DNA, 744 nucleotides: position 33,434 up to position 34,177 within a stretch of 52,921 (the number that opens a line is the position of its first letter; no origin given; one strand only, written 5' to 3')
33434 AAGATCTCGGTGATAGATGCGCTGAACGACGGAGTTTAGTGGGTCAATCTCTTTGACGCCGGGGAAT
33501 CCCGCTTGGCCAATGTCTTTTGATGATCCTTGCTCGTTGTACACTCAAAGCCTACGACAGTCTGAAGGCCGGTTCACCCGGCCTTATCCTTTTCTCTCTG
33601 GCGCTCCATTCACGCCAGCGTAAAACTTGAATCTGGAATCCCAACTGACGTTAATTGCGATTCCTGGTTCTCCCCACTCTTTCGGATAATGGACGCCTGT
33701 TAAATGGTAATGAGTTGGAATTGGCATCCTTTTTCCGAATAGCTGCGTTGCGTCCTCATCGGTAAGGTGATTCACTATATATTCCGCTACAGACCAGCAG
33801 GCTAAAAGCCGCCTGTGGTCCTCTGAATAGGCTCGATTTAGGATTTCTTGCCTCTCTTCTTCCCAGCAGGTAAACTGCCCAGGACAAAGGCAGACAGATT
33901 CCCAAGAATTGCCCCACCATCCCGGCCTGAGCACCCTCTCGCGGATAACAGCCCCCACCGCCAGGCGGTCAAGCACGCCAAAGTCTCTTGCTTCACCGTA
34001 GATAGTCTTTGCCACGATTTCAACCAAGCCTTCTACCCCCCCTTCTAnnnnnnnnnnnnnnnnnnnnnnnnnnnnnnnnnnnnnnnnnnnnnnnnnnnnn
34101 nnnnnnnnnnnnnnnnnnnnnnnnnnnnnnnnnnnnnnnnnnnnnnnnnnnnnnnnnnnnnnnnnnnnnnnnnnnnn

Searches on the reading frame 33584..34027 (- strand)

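Call 69: search_protein_families(library=phrogs, proteins=[window:33584-34027:-], max_evalue=0.00001)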
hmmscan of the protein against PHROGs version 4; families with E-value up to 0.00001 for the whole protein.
window:33584-34027:- (147 aa): 1 family
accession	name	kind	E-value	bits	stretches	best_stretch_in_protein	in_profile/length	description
phrog_938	-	lysis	6.8e-06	24.4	1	3-87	54-134/2185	endolysin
